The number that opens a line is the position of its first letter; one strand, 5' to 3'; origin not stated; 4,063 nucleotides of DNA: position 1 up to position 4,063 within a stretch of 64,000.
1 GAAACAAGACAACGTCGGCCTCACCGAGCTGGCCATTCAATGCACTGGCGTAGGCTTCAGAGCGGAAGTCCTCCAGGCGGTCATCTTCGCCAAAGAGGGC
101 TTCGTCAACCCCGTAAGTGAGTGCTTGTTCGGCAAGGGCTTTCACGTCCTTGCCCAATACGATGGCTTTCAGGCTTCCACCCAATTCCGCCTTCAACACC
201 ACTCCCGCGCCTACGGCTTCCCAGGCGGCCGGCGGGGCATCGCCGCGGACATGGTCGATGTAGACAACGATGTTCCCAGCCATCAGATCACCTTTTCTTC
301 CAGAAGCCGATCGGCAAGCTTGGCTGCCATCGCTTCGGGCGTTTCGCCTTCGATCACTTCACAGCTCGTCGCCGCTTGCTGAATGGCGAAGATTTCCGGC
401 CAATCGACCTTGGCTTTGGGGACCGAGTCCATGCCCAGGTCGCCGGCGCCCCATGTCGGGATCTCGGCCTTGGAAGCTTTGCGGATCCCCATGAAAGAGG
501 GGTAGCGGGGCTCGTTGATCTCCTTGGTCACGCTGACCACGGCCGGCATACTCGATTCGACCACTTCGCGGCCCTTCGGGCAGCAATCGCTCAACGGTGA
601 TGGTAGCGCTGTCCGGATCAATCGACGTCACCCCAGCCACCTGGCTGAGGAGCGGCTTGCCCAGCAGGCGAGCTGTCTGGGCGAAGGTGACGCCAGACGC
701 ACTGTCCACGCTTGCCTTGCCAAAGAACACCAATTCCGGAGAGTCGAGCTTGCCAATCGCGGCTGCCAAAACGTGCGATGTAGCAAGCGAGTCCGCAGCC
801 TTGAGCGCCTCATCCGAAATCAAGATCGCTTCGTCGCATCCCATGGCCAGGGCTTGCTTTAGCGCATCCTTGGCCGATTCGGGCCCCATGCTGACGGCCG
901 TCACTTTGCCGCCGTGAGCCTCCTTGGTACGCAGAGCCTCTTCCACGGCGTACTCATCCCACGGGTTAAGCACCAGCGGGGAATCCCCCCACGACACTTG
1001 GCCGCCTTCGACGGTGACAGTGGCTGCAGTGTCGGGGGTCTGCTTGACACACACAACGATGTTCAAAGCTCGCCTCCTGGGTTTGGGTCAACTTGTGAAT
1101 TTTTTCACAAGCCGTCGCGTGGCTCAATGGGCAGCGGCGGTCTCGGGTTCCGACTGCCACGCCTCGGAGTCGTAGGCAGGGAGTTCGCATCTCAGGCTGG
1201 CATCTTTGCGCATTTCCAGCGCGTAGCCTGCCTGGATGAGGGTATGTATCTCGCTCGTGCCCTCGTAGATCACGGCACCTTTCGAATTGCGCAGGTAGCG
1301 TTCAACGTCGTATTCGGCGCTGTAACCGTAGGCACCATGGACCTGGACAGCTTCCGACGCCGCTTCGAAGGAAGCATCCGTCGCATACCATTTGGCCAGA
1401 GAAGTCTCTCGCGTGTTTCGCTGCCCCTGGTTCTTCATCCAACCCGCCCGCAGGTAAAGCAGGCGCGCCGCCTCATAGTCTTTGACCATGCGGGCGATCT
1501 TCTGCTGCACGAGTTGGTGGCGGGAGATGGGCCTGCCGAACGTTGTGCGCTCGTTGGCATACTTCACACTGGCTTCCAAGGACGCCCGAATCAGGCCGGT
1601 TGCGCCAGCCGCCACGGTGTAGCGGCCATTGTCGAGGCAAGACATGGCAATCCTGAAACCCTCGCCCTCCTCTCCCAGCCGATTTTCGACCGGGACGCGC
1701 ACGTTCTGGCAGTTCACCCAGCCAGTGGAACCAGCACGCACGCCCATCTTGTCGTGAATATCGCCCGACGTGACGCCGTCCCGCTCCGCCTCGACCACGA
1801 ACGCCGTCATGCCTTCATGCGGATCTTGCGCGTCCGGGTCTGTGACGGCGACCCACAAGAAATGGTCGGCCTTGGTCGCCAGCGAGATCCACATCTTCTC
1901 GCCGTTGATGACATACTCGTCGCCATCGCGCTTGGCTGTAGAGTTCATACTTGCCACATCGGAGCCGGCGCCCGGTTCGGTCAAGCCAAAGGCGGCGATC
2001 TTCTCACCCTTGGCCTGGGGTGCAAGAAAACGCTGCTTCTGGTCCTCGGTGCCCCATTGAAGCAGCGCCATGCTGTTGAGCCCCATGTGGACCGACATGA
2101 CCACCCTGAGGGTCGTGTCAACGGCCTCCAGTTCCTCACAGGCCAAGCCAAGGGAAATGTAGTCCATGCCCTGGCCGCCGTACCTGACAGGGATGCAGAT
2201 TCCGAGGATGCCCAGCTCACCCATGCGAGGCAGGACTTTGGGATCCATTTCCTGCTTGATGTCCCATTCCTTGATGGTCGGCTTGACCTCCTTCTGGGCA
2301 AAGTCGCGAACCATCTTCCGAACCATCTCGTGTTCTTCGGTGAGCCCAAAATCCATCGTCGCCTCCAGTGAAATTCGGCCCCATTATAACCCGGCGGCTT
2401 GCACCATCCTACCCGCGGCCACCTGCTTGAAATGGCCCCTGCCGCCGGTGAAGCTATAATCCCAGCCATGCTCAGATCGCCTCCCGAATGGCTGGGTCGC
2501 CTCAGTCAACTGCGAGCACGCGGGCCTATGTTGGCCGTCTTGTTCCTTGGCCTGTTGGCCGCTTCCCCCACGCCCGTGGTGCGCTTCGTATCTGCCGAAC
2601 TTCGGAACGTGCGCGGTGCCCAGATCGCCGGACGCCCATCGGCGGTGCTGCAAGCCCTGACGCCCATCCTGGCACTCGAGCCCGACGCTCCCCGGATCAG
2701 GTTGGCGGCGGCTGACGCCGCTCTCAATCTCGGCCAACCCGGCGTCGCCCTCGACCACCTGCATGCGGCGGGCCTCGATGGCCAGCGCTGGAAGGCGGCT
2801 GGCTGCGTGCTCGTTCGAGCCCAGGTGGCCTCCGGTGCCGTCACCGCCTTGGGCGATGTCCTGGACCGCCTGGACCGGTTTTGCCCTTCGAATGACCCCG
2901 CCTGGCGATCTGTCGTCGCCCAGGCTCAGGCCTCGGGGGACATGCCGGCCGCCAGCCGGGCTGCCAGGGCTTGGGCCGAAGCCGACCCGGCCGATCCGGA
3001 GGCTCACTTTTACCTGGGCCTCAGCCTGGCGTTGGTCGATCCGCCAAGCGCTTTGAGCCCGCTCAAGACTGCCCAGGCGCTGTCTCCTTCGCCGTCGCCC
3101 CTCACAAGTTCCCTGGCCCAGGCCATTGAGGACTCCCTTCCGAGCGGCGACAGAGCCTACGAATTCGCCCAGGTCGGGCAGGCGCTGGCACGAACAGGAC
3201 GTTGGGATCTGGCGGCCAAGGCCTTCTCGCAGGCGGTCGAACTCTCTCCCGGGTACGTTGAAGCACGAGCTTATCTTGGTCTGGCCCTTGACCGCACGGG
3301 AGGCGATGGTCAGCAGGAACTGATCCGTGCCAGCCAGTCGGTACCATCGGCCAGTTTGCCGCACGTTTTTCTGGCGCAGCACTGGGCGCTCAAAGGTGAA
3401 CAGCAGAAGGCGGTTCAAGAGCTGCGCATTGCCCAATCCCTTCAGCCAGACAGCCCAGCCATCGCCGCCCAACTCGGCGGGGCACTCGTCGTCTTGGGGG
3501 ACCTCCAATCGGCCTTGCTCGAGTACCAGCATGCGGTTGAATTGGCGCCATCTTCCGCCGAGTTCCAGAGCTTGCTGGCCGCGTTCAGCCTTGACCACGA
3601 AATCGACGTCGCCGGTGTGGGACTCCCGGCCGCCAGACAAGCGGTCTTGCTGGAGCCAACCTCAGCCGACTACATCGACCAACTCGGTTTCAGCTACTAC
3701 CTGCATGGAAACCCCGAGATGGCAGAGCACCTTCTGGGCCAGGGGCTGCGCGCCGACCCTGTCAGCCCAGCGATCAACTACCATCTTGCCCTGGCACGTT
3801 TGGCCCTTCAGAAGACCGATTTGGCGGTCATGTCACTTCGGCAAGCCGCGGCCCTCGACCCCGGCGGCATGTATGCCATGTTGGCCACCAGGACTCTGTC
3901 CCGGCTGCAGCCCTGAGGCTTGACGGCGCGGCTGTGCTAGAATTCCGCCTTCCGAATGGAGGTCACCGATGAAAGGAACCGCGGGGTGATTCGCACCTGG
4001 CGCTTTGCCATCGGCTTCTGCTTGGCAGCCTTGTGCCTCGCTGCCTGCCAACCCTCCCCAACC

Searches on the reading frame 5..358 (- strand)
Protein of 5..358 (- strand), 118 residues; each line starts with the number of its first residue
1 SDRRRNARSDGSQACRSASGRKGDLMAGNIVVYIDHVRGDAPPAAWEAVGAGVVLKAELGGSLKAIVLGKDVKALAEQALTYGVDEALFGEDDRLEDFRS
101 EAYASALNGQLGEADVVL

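Call 7: search_protein_families(library=pfam, proteins=[window:5-358:-])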
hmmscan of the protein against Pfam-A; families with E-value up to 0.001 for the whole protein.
window:5-358:- (118 aa): 1 family
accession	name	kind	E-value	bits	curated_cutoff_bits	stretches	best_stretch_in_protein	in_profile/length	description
PF01012.27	ETF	-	6.4e-13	49.3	26.7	1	31-113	2-87/181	Electron transfer flavoprotein domain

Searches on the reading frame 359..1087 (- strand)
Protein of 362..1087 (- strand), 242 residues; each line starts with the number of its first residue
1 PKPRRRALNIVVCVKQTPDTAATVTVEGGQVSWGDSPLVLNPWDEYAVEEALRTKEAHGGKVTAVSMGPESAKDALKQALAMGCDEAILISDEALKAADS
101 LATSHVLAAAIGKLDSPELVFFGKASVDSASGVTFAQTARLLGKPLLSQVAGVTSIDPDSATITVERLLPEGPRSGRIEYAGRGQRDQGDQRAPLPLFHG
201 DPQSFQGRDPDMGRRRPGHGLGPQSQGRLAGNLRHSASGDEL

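Call 7: search_protein_families(library=pfam, proteins=[window:362-1087:-])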
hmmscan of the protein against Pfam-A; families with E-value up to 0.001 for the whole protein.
window:362-1087:- (242 aa): 1 family
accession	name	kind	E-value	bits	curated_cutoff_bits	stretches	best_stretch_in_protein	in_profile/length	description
PF01012.27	ETF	-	3.2e-33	115.5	26.7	1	39-169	12-135/181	Electron transfer flavoprotein domain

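Call 32: find_related_loci(query=window:359-1066:-, collection=metagenome_contigs, flank=10000)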
Query window:359-1066:- (235 aa) in metagenome_contigs; peptide patterns used: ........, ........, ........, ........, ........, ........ (x = any residue, [..] = any of these).
599 stretches matched a pattern (row limit reached: there are more); 340 encode a relative of the query (tblastn E <= 1e-3); the best 80 are kept; 80 distinct loci.
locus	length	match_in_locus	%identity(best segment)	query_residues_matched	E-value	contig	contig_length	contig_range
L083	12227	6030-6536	43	1-165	2e-39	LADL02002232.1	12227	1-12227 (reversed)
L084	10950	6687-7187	44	1-165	2e-37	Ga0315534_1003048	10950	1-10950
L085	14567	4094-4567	47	1-160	2e-36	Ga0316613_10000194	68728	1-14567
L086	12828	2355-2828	44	1-160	4e-35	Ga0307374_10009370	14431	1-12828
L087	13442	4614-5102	45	1-165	8e-35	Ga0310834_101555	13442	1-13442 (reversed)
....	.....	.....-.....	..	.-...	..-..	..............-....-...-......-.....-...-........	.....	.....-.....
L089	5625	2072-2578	44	1-172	1e-34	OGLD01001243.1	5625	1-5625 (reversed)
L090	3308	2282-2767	45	1-165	1e-34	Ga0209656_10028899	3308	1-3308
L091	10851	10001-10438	49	1-146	3e-34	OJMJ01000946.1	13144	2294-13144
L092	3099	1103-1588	46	1-165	2e-34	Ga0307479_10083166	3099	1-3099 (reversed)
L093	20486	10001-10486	45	1-165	7e-34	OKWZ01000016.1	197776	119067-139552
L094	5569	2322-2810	45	1-165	7e-34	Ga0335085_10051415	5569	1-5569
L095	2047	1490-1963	43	1-160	5e-34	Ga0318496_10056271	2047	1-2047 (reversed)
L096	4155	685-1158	44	1-160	6e-34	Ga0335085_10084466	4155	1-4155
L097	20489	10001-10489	45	1-165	2e-33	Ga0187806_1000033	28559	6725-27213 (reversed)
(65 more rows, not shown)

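Call 36: find_homologous_proteins(query=window:359-1066:-, max_evalue=1e-40)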
Query window:359-1066:- (235 aa): 2050 proteins with E <= 1e-40 among 7108 candidates; the best 120 are listed.
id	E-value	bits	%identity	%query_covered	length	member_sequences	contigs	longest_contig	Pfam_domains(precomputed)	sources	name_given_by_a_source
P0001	1.6e-149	514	100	100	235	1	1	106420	PF01012.28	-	-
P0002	6.3e-94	332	96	70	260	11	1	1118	PF01012.28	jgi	-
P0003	3.5e-86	307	88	70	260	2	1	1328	PF01012.28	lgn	-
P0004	2.4e-83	297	84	70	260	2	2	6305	PF01012.28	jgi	-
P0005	2.0e-81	291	82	70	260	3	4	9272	PF01012.28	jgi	jgi:electron transfer flavoprotein beta subunit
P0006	5.6e-79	283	81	70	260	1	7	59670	PF01012.28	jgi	jgi:electron transfer flavoprotein beta subunit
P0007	2.7e-77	278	80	70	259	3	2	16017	PF01012.28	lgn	-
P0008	4.4e-76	274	78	70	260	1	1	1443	PF01012.28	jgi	jgi:electron transfer flavoprotein beta subunit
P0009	7.7e-75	269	76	70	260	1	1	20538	PF01012.28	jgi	jgi:electron transfer flavoprotein beta subunit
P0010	9.0e-75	269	75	70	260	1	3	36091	PF01012.28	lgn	-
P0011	4.1e-74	267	77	70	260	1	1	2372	PF01012.28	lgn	-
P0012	1.0e-71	259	68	80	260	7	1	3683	PF01012.28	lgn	-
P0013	3.0e-71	258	75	70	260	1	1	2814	PF01012.28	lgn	-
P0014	2.9e-70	255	74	70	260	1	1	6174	PF01012.28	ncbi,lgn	ncbi:MAG: electron transfer flavoprotein subunit beta/FixA family protein [Anaerolineales bacterium]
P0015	5.4e-70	254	71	74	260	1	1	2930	PF01012.28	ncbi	-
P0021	9.1e-68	246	73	70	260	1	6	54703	PF01012.28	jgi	jgi:electron transfer flavoprotein beta subunit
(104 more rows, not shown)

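Call 37: find_encoding_contigs(protein=P0001, flank=10000, max_places=4)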
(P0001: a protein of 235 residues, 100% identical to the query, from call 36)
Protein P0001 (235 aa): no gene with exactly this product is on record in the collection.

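Call 38: find_encoding_contigs(protein=P0006, flank=10000, max_places=4)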
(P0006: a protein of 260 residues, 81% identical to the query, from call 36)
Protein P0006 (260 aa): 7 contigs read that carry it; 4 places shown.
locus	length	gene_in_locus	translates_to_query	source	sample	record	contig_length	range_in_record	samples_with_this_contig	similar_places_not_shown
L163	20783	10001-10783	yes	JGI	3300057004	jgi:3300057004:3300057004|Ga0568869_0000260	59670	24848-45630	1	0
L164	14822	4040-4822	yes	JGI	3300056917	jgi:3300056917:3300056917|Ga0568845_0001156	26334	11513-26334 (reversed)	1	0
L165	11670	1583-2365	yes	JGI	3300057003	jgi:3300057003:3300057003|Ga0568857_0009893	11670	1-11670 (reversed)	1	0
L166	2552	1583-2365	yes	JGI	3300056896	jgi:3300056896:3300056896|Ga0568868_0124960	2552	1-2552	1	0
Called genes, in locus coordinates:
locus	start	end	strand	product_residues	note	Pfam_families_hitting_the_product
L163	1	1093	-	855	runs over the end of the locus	PF08448:PAS_4 (faint), PF01590:GAF, PF13185:GAF_2, PF13492:GAF_3, PF00512:HisKA, PF02518:HATPase_c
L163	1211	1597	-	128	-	PF01219:DAGK_prokar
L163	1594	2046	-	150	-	PF02130:YbeY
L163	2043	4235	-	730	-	PF07697:7TMR-HDED, PF07698:7TM-7TMR_HD, PF01966:HD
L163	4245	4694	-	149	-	PF09424:YqeY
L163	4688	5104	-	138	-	-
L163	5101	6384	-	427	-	PF00919:UPF0004, PF04055:Radical_SAM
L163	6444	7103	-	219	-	-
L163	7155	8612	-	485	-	PF13432:TPR_16 (faint), PF13428:TPR_14 (faint), PF13371:TPR_9 (faint), PF23914:TPR_CcmH_CycH (faint), PF13414:TPR_11 (faint), PF13424:TPR_12 (faint), PF13431:TPR_17 (faint), PF14559:TPR_19, +3 more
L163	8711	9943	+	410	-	PF02771:Acyl-CoA_dh_N, PF02770:Acyl-CoA_dh_M, PF00441:Acyl-CoA_dh_1, PF08028:Acyl-CoA_dh_2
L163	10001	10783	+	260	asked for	PF01012:ETF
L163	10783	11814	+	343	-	PF01012:ETF, PF00766:ETF_alpha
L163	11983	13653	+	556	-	PF03065:Glyco_hydro_57, PF09210:BE_C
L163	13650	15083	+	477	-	PF08323:Glyco_transf_5, PF13579:Glyco_trans_4_4, PF13439:Glyco_transf_4 (faint), PF00534:Glycos_transf_1, PF13692:Glyco_trans_1_4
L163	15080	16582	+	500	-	PF02446:Glyco_hydro_77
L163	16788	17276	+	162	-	PF00149:Metallophos, PF12850:Metallophos_2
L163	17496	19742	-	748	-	PF00390:malic, PF03949:Malic_M, PF01515:PTA_PTB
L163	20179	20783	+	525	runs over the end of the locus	PF00083:Sugar_tr, PF06779:MFS_4, PF07690:MFS_1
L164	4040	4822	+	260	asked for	PF01012:ETF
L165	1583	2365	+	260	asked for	PF01012:ETF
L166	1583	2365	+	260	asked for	PF01012:ETF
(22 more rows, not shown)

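Call 41: find_encoding_contigs(protein=P0010, flank=10000, max_places=2)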
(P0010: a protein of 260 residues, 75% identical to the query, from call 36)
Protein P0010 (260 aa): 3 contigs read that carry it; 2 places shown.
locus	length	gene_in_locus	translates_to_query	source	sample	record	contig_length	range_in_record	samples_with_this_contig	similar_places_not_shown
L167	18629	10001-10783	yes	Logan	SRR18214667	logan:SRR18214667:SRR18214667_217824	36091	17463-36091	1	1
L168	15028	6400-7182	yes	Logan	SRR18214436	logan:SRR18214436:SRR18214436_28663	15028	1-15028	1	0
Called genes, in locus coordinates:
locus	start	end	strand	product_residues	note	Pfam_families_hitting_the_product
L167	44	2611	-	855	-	PF01590:GAF (weak), PF12860:PAS_7 (faint), PF01590:GAF, PF13185:GAF_2, PF13492:GAF_3, PF08448:PAS_4 (weak), PF00512:HisKA, PF02518:HATPase_c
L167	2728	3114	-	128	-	PF01219:DAGK_prokar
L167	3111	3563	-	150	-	PF02130:YbeY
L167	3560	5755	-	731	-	PF07697:7TMR-HDED, PF07698:7TM-7TMR_HD, PF01966:HD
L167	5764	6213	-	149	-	PF09424:YqeY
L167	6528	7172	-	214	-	-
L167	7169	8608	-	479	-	PF23914:TPR_CcmH_CycH (faint), PF07719:TPR_2 (faint), PF13428:TPR_14 (faint), PF00515:TPR_1 (faint), PF13432:TPR_16 (faint), PF14559:TPR_19 (weak), PF13181:TPR_8 (faint), PF14559:TPR_19 (weak), +2 more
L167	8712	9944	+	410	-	PF02771:Acyl-CoA_dh_N, PF02770:Acyl-CoA_dh_M, PF00441:Acyl-CoA_dh_1, PF08028:Acyl-CoA_dh_2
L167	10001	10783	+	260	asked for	PF01012:ETF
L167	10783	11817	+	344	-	PF01012:ETF, PF00766:ETF_alpha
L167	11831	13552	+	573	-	PF03065:Glyco_hydro_57, PF09210:BE_C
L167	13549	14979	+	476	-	PF08323:Glyco_transf_5, PF13439:Glyco_transf_4 (weak), PF13579:Glyco_trans_4_4, PF00534:Glycos_transf_1, PF13692:Glyco_trans_1_4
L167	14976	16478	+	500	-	PF02446:Glyco_hydro_77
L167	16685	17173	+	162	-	PF00149:Metallophos (weak), PF12850:Metallophos_2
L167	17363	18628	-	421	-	?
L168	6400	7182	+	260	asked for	PF01012:ETF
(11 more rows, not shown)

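Call 42: find_encoding_contigs(protein=P0021, flank=10000, max_places=2)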
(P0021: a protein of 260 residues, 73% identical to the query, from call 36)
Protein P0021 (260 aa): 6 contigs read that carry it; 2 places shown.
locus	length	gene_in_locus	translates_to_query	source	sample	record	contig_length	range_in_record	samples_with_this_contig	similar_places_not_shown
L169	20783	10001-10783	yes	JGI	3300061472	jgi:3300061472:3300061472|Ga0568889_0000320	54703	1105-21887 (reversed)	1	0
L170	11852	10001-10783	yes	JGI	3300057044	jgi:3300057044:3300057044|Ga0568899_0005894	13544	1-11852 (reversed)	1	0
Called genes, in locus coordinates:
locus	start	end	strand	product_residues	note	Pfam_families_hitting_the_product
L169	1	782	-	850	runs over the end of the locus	PF01590:GAF (weak), PF13492:GAF_3, PF01590:GAF, PF13185:GAF_2, PF13492:GAF_3, PF00512:HisKA, PF02518:HATPase_c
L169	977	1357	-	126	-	PF01219:DAGK_prokar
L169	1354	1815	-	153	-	PF02130:YbeY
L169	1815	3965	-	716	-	PF07697:7TMR-HDED, PF07698:7TM-7TMR_HD, PF01966:HD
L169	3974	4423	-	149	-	PF09424:YqeY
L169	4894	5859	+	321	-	PF00174:Oxidored_molyb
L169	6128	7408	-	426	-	PF00919:UPF0004, PF04055:Radical_SAM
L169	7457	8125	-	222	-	-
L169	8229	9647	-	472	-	PF13432:TPR_16 (faint), PF13424:TPR_12 (faint), PF00515:TPR_1 (faint), PF07719:TPR_2 (faint), PF12569:NatA_aux_su (faint), PF13176:TPR_7 (faint), PF13181:TPR_8 (faint), PF14559:TPR_19, +7 more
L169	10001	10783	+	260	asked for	PF01012:ETF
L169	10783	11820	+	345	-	PF01012:ETF, PF00766:ETF_alpha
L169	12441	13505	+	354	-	-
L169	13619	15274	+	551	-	PF03065:Glyco_hydro_57, PF09210:BE_C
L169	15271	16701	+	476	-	PF08323:Glyco_transf_5, PF13439:Glyco_transf_4 (faint), PF13579:Glyco_trans_4_4 (faint), PF20706:GT4-conflict (weak), PF00534:Glycos_transf_1, PF13692:Glyco_trans_1_4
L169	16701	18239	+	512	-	PF02446:Glyco_hydro_77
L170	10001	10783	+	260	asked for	PF01012:ETF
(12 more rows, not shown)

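Call 69: search_protein_families(library=ncbifam, proteins=[L163:10001-10780:+])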
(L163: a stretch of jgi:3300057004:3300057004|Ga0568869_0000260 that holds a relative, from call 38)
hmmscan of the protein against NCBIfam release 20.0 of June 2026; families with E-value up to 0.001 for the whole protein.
L163:10001-10780:+ (260 aa): 6 families
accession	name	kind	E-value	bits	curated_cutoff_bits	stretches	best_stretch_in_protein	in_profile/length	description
NF040731.1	flavo_sub_EftB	exception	2.5e-44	151.6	445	1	3-260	2-260/260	electron transfer flavoprotein subunit beta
NF042971.1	AcrlCoAredClosAcrB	equivalog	3.4e-39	134.5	475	1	1-205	1-205/266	acryloyl-CoA reductase electron transfer subunit gamma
NF008998.0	PRK12342.1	equivalog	5.7e-34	117.6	338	1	1-254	1-249/254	electron transfer flavoprotein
NF002888.0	PRK03359.1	subfamily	3.2e-31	108.7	219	1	1-254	1-252/256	putative electron transfer flavoprotein FixA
TIGR04503.1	mft_etfB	hypoth_equivalog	3.7e-27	95.4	200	1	3-211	1-219/290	mycofactocin-associated electron transfer flavoprotein beta subunit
NF051844.1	ETFlavBetaProt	equivalog_domain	1.5e-12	47.6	350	1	40-197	27-174/254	electron transfer flavoprotein subunit beta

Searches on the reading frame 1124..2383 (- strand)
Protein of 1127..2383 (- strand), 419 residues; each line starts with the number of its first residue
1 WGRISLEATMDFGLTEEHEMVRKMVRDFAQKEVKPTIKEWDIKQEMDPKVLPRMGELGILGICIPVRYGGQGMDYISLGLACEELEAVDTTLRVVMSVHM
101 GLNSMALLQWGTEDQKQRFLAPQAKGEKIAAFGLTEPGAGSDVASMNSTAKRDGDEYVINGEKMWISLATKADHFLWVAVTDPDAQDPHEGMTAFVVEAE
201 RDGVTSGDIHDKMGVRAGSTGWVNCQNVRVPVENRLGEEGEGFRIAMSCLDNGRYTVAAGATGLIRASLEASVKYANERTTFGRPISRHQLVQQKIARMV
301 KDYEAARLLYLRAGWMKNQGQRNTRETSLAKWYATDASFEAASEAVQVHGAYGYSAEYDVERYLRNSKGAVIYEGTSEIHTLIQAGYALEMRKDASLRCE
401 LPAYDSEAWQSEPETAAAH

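Call 7: search_protein_families(library=pfam, proteins=[window:1127-2383:-])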
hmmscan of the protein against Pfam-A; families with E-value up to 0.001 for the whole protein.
window:1127-2383:- (419 aa): 4 families
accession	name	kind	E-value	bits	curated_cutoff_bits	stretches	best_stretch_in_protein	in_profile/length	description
PF00441.29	Acyl-CoA_dh_1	-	3.1e-47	160.9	22.4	1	240-383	1-144/150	Acyl-CoA dehydrogenase, C-terminal domain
PF02771.21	Acyl-CoA_dh_N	-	2.5e-37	128.1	22.9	1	15-127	1-113/113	Acyl-CoA dehydrogenase, N-terminal domain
PF02770.24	Acyl-CoA_dh_M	-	2.1e-26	92.4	33.3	1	131-228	1-97/97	Acyl-CoA dehydrogenase, middle domain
PF08028.16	Acyl-CoA_dh_2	-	1.1e-17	65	22.7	1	256-377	2-133/134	Acyl-CoA dehydrogenase, C-terminal domain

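Call 27: find_encoding_contigs(protein=window:1124-2356:-, flank=10000, max_places=6)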
Protein window:1124-2356:- (410 aa): no gene with exactly this product is on record in the collection.

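Call 69: search_protein_families(library=ncbifam, proteins=[window:1127-2356:-])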
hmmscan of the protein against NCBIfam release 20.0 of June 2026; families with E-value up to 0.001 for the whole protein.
window:1127-2356:- (410 aa): 22 families
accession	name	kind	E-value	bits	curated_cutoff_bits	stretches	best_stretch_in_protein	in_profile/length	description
NF042972.1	AcrlCoAredClosAcrC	equivalog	1.3e-106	356.5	640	1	1-376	1-373/378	acryloyl-CoA reductase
NF045552.1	GlutCoADH_Des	equivalog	4.3e-98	329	470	1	1-385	1-385/387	glutaryl-CoA dehydrogenase Acd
NF058590.1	AcCoDHFadEBacil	equivalog_domain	1.9e-88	297.5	600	1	5-381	21-412/586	acyl-CoA dehydrogenase FadE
NF043006.1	CyhCrbnylCoADH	equivalog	1e-79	268.3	650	1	6-376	5-372/380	cyclohexane-1-carbonyl-CoA dehydrogenase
NF045652.1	ProlPCPDhRedW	equivalog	1.5e-69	234.7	650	1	8-371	3-365/376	L-prolyl-[peptidyl-carrier protein] dehydrogenase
TIGR03207.1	cyc_hxne_CoA_dh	equivalog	1.5e-67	228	575.35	1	6-375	2-367/372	cyclohexanecarboxyl-CoA dehydrogenase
NF008997.0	PRK12341.1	equivalog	3.2e-66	224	537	1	1-374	1-371/382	acyl-CoA dehydrogenase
NF053553.1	prodigi_MBC_PigA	equivalog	7.7e-65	219.5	500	1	1-372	1-372/381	prodigiosin MBC biosynthesis dehydrogenase PigA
NF042439.1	SulpropCoADesulf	equivalog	5.9e-62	209.6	600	1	14-384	2-375/379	3-sulfinopropanoyl-CoA desulfinase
NF052270.1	Staph_DH_FadE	equivalog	7.2e-58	196.2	600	1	5-375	21-389/400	acyl-CoA dehydrogenase FadE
NF002885.1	PRK03354.1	equivalog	3e-57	194.4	540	1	1-376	1-370/378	crotonobetainyl-CoA dehydrogenase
NF007000.1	PRK09463.1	subfamily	1.7e-37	129.2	600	1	23-344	57-397/726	acyl-CoA dehydrogenase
NF009586.0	PRK13026.1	subfamily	6.7e-32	110.7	608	1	26-342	95-430/777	acyl-CoA dehydrogenase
TIGR03204.1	pimC_large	equivalog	3.1e-31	108.7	623.85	1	7-305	6-302/395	pimeloyl-CoA dehydrogenase large subunit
TIGR03203.1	pimD_small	equivalog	1.2e-27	97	652.7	1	3-357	2-354/378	pimeloyl-CoA dehydrogenase small subunit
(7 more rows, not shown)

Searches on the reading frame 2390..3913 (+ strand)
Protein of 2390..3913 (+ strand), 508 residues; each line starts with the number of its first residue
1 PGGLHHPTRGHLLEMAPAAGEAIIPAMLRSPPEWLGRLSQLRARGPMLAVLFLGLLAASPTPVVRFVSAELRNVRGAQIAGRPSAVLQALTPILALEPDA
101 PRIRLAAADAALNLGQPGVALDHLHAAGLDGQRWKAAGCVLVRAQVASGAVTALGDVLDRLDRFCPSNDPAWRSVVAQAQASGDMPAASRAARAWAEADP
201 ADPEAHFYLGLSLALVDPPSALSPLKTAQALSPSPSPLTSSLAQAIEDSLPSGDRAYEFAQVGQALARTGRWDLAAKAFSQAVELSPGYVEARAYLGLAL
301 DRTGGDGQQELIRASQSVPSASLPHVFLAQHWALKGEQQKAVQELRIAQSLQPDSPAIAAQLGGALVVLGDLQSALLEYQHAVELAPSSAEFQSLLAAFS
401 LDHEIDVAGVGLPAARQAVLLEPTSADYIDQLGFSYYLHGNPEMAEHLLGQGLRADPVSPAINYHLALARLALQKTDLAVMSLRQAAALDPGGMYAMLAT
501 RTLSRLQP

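Call 7: search_protein_families(library=pfam, proteins=[window:2390-3913:+])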
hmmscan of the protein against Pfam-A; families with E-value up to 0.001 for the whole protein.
window:2390-3913:+ (508 aa): 11 families
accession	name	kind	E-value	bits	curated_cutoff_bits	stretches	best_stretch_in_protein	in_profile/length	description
PF13428.12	TPR_14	-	5.8e-17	60.9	23.5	0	261-297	6-42/44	Tetratricopeptide repeat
PF07719.23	TPR_2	-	2.3e-16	58.9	27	1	260-288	5-33/34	Tetratricopeptide repeat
PF13414.12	TPR_11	-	3.1e-16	59.2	26.8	1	263-304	1-42/42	TPR repeat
PF13432.12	TPR_16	-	1.9e-14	54.2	32.7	2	263-304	4-45/65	Tetratricopeptide repeat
PF14559.12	TPR_19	-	4.6e-12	46.5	25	0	80-132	4-56/68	Tetratricopeptide repeat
PF13431.12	TPR_17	-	6.4e-12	45.2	24.4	0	279-304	2-27/34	Tetratricopeptide repeat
PF00515.34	TPR_1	-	8.9e-10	38.4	27.8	0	261-289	6-34/34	Tetratricopeptide repeat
PF13181.12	TPR_8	-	7e-09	35.6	25.7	0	462-491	3-32/34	Tetratricopeptide repeat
PF12895.13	ANAPC3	-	0.00042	21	27.2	0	421-484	18-80/82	Anaphase-promoting complex, cyclosome, subunit 3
PF13424.12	TPR_12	-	0.00047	20.7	30.1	0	261-301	8-54/77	Tetratricopeptide repeat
PF13371.12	TPR_9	-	0.00061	20.2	35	0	254-292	27-65/73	Tetratricopeptide repeat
